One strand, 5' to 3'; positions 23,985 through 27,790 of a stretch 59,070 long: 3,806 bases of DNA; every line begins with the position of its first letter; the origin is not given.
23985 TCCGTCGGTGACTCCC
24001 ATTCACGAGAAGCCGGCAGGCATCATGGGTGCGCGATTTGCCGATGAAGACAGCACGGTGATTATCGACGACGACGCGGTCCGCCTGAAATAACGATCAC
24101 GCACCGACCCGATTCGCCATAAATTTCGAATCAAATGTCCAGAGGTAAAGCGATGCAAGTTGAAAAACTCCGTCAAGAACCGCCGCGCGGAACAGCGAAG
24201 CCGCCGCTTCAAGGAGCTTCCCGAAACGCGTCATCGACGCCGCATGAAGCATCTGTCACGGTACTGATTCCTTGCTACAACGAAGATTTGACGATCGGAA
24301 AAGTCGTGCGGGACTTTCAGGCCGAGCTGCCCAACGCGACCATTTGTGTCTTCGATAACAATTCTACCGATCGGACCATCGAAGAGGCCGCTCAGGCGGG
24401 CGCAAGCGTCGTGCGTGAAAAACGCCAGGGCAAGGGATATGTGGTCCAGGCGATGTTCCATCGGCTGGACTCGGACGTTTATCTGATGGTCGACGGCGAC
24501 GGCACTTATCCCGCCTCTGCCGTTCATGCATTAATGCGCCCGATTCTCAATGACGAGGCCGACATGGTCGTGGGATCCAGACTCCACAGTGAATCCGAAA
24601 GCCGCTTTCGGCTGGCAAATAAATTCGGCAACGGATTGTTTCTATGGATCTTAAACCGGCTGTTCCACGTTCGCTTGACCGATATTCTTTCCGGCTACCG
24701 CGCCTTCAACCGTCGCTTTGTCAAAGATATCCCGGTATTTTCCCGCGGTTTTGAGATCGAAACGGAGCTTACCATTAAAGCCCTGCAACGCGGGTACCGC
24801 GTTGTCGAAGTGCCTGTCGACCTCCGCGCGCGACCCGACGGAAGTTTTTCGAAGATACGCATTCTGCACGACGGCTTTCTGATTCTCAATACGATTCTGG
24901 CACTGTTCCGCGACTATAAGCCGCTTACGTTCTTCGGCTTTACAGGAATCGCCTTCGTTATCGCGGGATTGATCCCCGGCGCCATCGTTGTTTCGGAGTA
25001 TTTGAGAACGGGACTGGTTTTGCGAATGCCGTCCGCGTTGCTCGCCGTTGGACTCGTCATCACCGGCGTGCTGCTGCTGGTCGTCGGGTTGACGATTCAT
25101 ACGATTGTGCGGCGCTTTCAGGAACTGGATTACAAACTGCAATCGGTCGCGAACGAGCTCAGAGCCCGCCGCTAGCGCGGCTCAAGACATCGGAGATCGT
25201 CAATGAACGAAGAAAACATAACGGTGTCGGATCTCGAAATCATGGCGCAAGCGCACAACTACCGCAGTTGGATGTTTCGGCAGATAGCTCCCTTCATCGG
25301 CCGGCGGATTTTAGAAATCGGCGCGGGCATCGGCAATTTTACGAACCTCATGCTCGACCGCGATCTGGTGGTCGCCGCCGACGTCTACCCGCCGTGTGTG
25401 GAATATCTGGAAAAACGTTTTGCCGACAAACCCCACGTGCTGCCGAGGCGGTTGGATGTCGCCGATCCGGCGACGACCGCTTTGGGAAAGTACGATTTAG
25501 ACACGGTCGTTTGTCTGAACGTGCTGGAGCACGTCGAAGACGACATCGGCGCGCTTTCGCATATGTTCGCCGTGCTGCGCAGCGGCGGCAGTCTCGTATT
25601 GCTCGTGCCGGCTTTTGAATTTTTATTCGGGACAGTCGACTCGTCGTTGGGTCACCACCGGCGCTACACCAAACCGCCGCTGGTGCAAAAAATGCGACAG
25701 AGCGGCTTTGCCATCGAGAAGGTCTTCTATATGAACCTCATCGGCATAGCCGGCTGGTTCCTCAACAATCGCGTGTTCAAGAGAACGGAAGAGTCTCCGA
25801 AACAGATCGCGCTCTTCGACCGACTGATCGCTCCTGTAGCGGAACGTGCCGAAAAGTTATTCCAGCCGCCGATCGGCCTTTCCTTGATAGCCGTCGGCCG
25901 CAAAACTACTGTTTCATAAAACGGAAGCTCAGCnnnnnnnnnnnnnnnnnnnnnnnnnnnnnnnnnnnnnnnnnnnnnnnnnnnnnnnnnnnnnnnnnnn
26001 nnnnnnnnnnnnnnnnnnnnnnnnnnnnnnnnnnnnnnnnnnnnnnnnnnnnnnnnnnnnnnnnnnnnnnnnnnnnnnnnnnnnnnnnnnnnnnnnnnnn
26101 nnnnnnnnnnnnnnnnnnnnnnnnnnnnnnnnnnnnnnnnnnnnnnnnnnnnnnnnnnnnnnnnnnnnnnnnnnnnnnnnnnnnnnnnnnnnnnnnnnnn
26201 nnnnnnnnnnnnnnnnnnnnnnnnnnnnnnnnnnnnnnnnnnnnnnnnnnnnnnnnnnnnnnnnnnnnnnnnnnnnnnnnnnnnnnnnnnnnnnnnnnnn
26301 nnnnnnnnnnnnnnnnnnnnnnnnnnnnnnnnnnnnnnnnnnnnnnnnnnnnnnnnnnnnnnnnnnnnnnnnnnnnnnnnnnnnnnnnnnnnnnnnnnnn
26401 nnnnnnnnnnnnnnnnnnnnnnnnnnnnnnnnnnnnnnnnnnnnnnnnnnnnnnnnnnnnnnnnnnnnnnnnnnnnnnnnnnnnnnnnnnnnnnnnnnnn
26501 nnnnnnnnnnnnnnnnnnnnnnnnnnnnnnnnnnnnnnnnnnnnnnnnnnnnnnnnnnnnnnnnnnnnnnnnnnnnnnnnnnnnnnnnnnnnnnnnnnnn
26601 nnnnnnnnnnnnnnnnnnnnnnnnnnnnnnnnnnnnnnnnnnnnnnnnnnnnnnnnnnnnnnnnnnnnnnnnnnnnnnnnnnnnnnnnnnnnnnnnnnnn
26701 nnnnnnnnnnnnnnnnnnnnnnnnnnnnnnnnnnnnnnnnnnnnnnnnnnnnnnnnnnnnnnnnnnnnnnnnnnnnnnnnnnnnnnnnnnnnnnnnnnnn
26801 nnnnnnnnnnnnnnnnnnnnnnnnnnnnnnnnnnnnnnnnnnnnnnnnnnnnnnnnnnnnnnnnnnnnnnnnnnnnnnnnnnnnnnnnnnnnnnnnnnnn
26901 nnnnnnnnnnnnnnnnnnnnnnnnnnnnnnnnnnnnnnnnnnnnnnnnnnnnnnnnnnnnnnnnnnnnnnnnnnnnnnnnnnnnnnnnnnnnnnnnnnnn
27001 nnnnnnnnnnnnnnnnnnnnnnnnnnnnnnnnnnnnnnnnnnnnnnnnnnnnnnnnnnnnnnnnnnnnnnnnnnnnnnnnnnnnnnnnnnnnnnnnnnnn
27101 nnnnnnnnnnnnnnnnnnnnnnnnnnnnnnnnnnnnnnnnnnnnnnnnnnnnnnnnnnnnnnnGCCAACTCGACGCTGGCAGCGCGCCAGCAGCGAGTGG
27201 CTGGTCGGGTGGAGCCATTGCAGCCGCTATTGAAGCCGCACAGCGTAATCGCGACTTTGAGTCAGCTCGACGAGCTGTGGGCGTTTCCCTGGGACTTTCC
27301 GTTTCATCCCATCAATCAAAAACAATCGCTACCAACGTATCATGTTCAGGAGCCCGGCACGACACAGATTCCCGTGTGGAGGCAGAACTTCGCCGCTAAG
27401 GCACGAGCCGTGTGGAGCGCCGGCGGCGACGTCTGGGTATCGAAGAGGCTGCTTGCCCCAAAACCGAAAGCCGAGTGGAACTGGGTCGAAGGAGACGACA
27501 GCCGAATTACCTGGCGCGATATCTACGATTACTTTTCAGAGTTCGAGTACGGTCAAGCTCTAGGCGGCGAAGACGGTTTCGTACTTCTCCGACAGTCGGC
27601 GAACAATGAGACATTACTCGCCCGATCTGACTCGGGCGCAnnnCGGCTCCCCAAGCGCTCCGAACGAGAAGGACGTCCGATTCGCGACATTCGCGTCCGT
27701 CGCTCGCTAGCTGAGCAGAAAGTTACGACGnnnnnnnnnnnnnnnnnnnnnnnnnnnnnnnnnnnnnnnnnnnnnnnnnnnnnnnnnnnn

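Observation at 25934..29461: Tandem pair of diverged ~570-aa polytopic membrane paralogues: possible unassigned GT-C-type family in the EPS operon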

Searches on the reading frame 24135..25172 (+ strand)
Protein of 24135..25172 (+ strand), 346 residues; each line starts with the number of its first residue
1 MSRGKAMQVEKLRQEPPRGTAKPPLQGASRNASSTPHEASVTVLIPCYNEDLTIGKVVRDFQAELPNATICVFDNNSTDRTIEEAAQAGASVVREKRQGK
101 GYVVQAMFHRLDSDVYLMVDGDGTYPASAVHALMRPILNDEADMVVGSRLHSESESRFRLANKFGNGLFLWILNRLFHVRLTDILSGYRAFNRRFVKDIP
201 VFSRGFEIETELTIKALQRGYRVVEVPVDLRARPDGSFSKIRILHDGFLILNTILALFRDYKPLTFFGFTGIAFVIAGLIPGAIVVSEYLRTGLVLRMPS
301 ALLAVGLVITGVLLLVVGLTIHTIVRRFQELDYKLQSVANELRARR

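Call 4: search_protein_families(library=pfam, proteins=[window:24135-25172:+], max_evalue=1)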
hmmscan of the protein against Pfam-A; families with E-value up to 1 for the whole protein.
window:24135-25172:+ (346 aa): 2 families
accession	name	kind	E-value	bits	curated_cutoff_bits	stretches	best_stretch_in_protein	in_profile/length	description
PF00535.33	Glycos_transf_2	-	4.2e-18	66.3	23.3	1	42-197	1-165/168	Glycosyl transferase family 2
PF13641.12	Glyco_tranf_2_3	-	2.8e-07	31.2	27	1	41-158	3-131/230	Glycosyltransferase like family 2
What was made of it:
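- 24135..25175 (+): GT2 glycosyltransferase with two C-terminal TM helices; candidate polyprenyl-phosphate-sugar synthase (donor maker). Pfam Glycos_transf_2, 4.2e-18 (call 4).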

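Call 5: search_protein_families(library=ncbifam, proteins=[window:24135-25172:+], max_evalue=1)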
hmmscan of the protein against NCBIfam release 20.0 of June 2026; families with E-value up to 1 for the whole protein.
window:24135-25172:+ (346 aa): 13 families
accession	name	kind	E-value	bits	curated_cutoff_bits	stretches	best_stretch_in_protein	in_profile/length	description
TIGR04182.1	glyco_TIGR04182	equivalog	2.6e-73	246.9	325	1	41-330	2-288/293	S-layer glycoprotein N-glycosyltransferase AglJ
NF041391.1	DPhHxTase_Halo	equivalog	6.1e-28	97.3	375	1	47-257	3-208/213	dolichyl-phosphate hexose transferase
NF058614.1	PPMAGASynPpgS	equivalog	1.3e-21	77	370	1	41-251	2-216/226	polyprenyl-phospho-N-acetylgalactosaminyl synthase PpgS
NF010496.0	PRK13915.1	equivalog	6.9e-14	51.6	262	1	37-146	29-152/307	glucosyl-3-phosphoglycerate synthase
TIGR04283.1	glyco_like_mftF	equivalog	7.3e-09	35.5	182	1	42-145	2-104/221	TIGR04283 family arsenosugar biosynthesis glycosyltransferase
NF047588.1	GlcsyltransPgfSStrep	equivalog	1.1e-08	34.7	500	1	41-199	3-167/308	glycosyltransferase PgfS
TIGR03937.1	PgaC_IcaA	equivalog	8.4e-08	31.6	422.3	1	32-141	38-154/407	poly-beta-1,6-N-acetyl-D-glucosamine synthase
NF041865.1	EpsU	equivalog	3.6e-07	29.5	700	1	34-135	34-145/394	exopolysaccharide biosynthesis GT2 family glycosyltransferase EpsU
NF007986.1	PRK10714.1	equivalog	5.9e-06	25.5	529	1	40-324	7-293/316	undecaprenyl-phosphate 4-deoxy-4-formamido-L-arabinose transferase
NF053846.1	glyco_with_XrtP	equivalog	2.3e-05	23.3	520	1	35-111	37-122/440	XrtP-associated glycosyltransferase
NF038302.1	EPS_HpsE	equivalog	0.0053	15.8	300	1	41-132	3-106/307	hormogonium polysaccharide biosynthesis glycosyltransferase HpsE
NF040861.1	pufA_517_ASD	equivalog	0.055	13.6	35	1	307-325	13-31/41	light-harvesting antenna LH1, alpha subunit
TIGR03469.1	HpnB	hypoth_equivalog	0.065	12.2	379.25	1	34-95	39-102/386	hopene-associated glycosyltransferase HpnB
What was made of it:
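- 24135..25175 (+): The best NCBIfam matches are all polyprenyl/dolichyl-phosphate sugar transferases: AglJ TIGR04182 (2.6e-73, 246.9 bits, below the 325 cut-off), Dol-P-hexose transferase, PpgS and ArnC (call 5).
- On Gtr-type three-component glycosylation system: Window GT2 24135-25175 (calls 4, 5).
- Checked: The upstream GT2 (24135-25175) and the methyltransferase (25203-25919) are as described (calls 4, 5).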

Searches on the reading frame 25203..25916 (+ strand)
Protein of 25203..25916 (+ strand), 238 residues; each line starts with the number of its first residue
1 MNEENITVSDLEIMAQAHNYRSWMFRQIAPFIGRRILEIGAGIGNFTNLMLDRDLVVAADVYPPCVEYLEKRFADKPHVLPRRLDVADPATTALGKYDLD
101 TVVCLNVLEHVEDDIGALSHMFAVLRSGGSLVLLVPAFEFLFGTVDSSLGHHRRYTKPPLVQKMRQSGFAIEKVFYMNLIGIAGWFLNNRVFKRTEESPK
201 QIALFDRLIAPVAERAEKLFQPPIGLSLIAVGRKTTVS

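Call 4: search_protein_families(library=pfam, proteins=[window:25203-25916:+], max_evalue=1)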
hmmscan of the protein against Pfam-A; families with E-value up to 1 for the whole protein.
window:25203-25916:+ (238 aa): 8 families
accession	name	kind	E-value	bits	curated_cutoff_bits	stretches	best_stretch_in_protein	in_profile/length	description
PF08242.18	Methyltransf_12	-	1.1e-11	45.7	30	1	37-131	1-98/98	Methyltransferase domain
PF13489.12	Methyltransf_23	-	1.8e-11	44.5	27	1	33-172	23-162/164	Methyltransferase domain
PF08241.18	Methyltransf_11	-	4e-10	40.6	21.2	1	37-133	1-95/95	Methyltransferase domain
PF13649.12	Methyltransf_25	-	1.8e-09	38.6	27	1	36-129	1-97/97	Methyltransferase domain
PF08003.17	Methyltransf_9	-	0.0071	15.8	23.8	1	26-134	109-218/315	Protein of unknown function (DUF1698)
PF05219.18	DREV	-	0.0076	15.8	26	1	33-134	95-188/265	DREV methyltransferase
PF13847.12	Methyltransf_31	-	0.0087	16.2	27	1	34-133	5-109/145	Methyltransferase domain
PF01728.25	FtsJ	-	0.015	15.6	24.1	1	33-104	22-97/181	FtsJ-like methyltransferase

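Call 5: search_protein_families(library=ncbifam, proteins=[window:25203-25916:+], max_evalue=1)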
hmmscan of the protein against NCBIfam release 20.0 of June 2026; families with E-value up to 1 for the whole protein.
window:25203-25916:+ (238 aa): 22 families
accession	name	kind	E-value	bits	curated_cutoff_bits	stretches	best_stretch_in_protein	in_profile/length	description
NF043040.1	corrin_prot_MT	hypoth_equivalog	5.9e-07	29.1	180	1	18-133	28-147/216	corrinoid protein-associated methyltransferase CpaM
NF041255.1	mycofact_MftM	equivalog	1.7e-06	27.6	200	1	32-161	139-263/289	mycofactocin oligosaccharide methyltransferase MftM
NF011650.0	PRK15068.1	equivalog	1.9e-06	27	209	1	24-133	110-225/324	tRNA 5-methoxyuridine(34)/uridine 5-oxyacetic acid(34) synthase CmoB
TIGR01983.1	UbiG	equivalog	2e-06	27.3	102.95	1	29-133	46-151/228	bifunctional 2-polyprenyl-6-hydroxyphenol methylase/3-demethylubiquinol 3-O-methyltransferase UbiG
TIGR00452.1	TIGR00452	equivalog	4.6e-06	25.7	275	1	25-133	110-219/316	tRNA 5-methoxyuridine(34)/uridine 5-oxyacetic acid(34) synthase CmoB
TIGR02021.1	BchM-ChlM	equivalog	8.2e-05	22.1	158.9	1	22-122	42-144/218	magnesium protoporphyrin IX methyltransferase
TIGR02072.1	BioC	equivalog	0.00013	21.8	184.95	1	30-133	32-132/244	malonyl-ACP O-methyltransferase BioC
TIGR00755.1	ksgA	equivalog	0.0002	20.8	171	1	28-88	25-86/256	16S rRNA (adenine(1518)-N(6)/adenine(1519)-N(6))-dimethyltransferase RsmA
NF045667.1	MTase_DVU1556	equivalog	0.00094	18.7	155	1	33-133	23-119/213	DVU_1556 family methyltransferase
NF000047.1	ErmV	exception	0.0016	17.9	500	1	36-79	39-83/259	23S rRNA (adenine(2058)-N(6))-methyltransferase Erm(V)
NF010703.0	PRK14103.1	equivalog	0.0016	17.9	320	1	32-155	29-147/256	trans-aconitate 2-methyltransferase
NF000499.2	Erm23S_rRNA_broad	equivalog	0.0019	17.7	212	1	26-79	17-71/244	23S ribosomal RNA methyltransferase Erm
TIGR04371.1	methyltran_NanM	subfamily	0.0028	17.2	44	1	2-85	123-208/273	putative sugar O-methyltransferase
NF041820.1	daptide_MTase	equivalog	0.025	14.1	175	1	33-87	37-92/243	daptide-type RiPP biosynthesis methyltransferase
TIGR04345.1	ovoA_Cterm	equivalog_domain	0.027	14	170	1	98-135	134-171/242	putative 4-mercaptohistidine N1-methyltransferase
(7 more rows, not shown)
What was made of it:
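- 25203..25919 (+): Class I SAM-dependent methyltransferase, no TM helix or signal peptide; candidate modifier of the donor sugar or the product. Weak NCBIfam hits include the oligosaccharide methyltransferase MftM at 1.7e-6 (call 5).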

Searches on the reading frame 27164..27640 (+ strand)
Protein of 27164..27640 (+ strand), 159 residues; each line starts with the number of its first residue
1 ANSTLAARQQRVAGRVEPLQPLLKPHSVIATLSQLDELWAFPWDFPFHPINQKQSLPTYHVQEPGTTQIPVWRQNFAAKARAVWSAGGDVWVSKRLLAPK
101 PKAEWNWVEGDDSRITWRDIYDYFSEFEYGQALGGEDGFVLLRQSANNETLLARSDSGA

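Call 47: predict_structure(alignment_id=A2)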
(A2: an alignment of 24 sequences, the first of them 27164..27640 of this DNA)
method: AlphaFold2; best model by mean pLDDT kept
length: 159 residues; sequences in the alignment: 24
mean_pLDDT: 88.7   pTM: 0.85
mean pLDDT of the five models: 88.7, 88.1, 87.6, 86.6, 86.3
residues with pLDDT >= 90: 87; 70-90: 61; 50-70: 10; < 50: 1
segments of 3 or more residues with pLDDT < 50: none
pLDDT, mean of each block of 10 residues (from residue 1): 82 91 95 87 88 84 76 94 98 95 80 83 97 93 97 79
secondary structure, 60 per line:
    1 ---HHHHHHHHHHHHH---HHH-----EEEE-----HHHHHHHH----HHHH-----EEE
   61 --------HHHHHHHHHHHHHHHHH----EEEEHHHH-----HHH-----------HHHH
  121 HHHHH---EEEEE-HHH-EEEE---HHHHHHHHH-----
elements in order: H4-16 E28-31 H37-44 H49-52 E58-60 H69-85 E90-93 H94-97 H117-125 E129-133 E139-142 H146-154
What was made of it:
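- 27164..27640 (+): Copy A C-terminal periplasmic alpha/beta domain (residues 411-569) with the WVEGDD and DGFVLL motifs. The domain model has pLDDT 88.7 (call 47).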

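Call 49: fold_search(model_id=the predicted structure, library=pdb)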
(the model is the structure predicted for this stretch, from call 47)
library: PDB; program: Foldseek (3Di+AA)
matches with E <= 10: 237; with E <= 0.001: 0
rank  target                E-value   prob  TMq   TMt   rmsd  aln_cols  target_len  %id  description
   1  3fks_G                1.8e-01  0.08  0.18  0.13  16.4       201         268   13  Yeast F1 ATPase in the absence of bound nucleotides (released 2009-03-03)
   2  4oa5_A                2.7e-01  0.20  0.30  0.25   8.8       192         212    7  X-ray crystal structure of an O-methyltransferase from Anaplasma phagocytophilum bound to SAH solved by iodide SAD pha (released 2014-03-05)
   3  2hld_G                3.0e-01  0.08  0.22  0.15  16.3       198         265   10  Crystal structure of yeast mitochondrial F1-ATPase (released 2006-11-28)
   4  3oe7_G                3.2e-01  0.08  0.20  0.14  16.0       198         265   12  Structure of four mutant forms of yeast f1 ATPase: gamma-I270T (released 2010-09-15)
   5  3cbg                  4.0e-01  0.21  0.36  0.29   7.7       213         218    8  Functional and Structural Characterization of a Cationdependent O-Methyltransferase from the Cyanobacterium Synechocysti (released 2008-06-10)
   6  4e70_A                4.8e-01  0.15  0.32  0.18   9.9       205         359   10  Crystal Structure Analysis of Coniferyl Alcohol 9-O-Methyltransferase from Linum Nodiflorum in Complex with Coniferyl  (released 2013-05-01)
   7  1svv_A                5.7e-01  0.08  0.26  0.16  14.5       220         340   10  Initial Stuctural Analysis of Leishmania major Threonine Aldolase (released 2004-08-17)
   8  3oeh_P                7.1e-01  0.07  0.23  0.17  16.6       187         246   13  Structure of four mutant forms of yeast F1 ATPase: beta-V279F (released 2010-09-15)
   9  3wgb_C                8.0e-01  0.09  0.27  0.17  12.1       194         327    9  Crystal structure of aeromonas jandaei L-allo-threonine aldolase (released 2014-07-09)
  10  7tjs_G                8.0e-01  0.06  0.18  0.13  12.4       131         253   10  Yeast ATP synthase F1 region State 1-3catalytic beta_tight closed without exogenous ATP (released 2022-04-20)
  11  4ems_A                8.4e-01  0.14  0.33  0.19   9.0       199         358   10  Crystal Structure Analysis of Coniferyl Alcohol 9-O-Methyltransferase from Linum Nodiflorum (released 2013-05-01)
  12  3lft_B                8.9e-01  0.16  0.24  0.16   5.6        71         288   18  The Crystal Structure of the ABC domain in complex with L-Trp from Streptococcus pneumonia to 1.35A (released 2010-02-02)
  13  9h09                  1.1e+00  0.11  0.30  0.23   9.2       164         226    7  Crystal structure of Halide methyltransferase from Tulasnella calospora in complex with sinefungin and mesitylene sulfon (released 2025-12-24)
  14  3dr5                  1.3e+00  0.11  0.32  0.26  10.2       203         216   11  Crystal structure of the Q8NRD3_CORGL protein from Corynebacterium glutamicum. Northeast Structural Genomics Consortium  (released 2008-09-09)
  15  4evi_A                1.3e+00  0.09  0.32  0.18   9.8       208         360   10  Crystal Structure Analysis of Coniferyl Alcohol 9-O-Methyltransferase from Linum Nodiflorum in Complex with Coniferyl  (released 2013-05-01)
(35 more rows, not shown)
